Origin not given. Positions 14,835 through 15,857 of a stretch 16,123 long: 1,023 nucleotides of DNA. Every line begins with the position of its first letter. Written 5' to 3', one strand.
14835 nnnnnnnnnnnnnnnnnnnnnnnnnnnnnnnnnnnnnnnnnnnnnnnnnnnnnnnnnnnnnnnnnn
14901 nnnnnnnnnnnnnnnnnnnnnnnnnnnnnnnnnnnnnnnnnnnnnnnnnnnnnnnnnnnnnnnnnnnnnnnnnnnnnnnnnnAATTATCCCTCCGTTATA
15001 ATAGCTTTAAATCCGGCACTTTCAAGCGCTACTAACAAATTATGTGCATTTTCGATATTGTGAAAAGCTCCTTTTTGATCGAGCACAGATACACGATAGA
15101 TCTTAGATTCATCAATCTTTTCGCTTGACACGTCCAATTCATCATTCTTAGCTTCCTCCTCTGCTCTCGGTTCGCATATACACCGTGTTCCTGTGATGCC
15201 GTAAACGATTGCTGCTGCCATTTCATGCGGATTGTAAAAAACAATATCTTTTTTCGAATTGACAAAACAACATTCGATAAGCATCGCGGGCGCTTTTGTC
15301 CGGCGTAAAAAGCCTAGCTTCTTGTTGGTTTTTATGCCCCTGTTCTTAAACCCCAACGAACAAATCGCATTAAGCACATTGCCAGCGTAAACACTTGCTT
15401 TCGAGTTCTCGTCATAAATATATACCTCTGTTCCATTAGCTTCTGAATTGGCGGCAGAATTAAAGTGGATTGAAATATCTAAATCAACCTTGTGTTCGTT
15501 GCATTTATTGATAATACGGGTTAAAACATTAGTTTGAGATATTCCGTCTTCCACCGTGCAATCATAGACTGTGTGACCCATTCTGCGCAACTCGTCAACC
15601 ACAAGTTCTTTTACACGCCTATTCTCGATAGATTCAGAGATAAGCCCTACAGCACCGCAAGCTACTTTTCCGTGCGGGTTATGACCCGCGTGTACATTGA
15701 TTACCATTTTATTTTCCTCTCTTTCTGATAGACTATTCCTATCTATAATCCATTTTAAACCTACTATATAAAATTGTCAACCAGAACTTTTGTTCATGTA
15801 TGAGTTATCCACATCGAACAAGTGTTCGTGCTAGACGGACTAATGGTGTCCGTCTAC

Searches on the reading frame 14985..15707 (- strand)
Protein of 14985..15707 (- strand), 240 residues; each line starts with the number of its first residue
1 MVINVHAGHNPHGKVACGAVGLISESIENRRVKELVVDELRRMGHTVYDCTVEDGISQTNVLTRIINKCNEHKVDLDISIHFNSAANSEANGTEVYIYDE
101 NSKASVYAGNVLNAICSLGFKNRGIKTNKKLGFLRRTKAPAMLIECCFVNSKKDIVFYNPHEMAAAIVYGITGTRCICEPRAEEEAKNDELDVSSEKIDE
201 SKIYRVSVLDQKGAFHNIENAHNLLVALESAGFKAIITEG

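Call 10: search_protein_families(library=pfam, proteins=[window:14985-15707:-], max_evalue=0.01)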
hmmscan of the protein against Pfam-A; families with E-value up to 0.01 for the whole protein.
window:14985-15707:- (240 aa): 1 family
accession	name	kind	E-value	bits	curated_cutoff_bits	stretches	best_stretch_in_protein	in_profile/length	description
PF01520.23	Amidase_3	-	1.1e-24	87.9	27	1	5-171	3-168/174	N-acetylmuramoyl-L-alanine amidase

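Call 34: find_homologous_proteins(query=window:14985-15707:-, max_evalue=1e-10)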
Query window:14985-15707:- (240 aa): 2280 proteins with E <= 1e-10 among 2628 candidates; the best 120 are listed.
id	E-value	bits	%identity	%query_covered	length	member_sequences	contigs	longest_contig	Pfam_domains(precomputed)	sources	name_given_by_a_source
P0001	7.1e-149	512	96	100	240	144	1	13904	PF01520.24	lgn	-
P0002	3.0e-144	496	93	100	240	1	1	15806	PF01520.24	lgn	-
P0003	1.1e-142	491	93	100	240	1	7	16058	PF01520.24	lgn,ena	-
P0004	2.7e-142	490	93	100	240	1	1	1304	PF01520.24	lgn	-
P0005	5.8e-142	489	92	100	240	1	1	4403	PF01520.24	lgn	-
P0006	2.6e-141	487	91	100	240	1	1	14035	PF01520.24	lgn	-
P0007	1.4e-139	481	90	100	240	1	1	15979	PF01520.24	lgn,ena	-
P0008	4.2e-139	480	88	100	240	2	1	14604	PF01520.24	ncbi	-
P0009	1.9e-138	477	89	100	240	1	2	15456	PF01520.24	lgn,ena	-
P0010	1.9e-138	477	89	100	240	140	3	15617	PF01520.24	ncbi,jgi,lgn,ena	jgi:N-acetylmuramoyl-L-alanine amidase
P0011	7.9e-137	472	88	100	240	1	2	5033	PF01520.24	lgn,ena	-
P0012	2.3e-136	471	87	100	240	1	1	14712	PF01520.24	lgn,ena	-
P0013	1.1e-127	442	82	100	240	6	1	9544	PF01520.24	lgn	-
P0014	3.0e-120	418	79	100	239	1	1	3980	PF01520.24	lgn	-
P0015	4.3e-120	417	80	100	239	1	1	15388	PF01520.24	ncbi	-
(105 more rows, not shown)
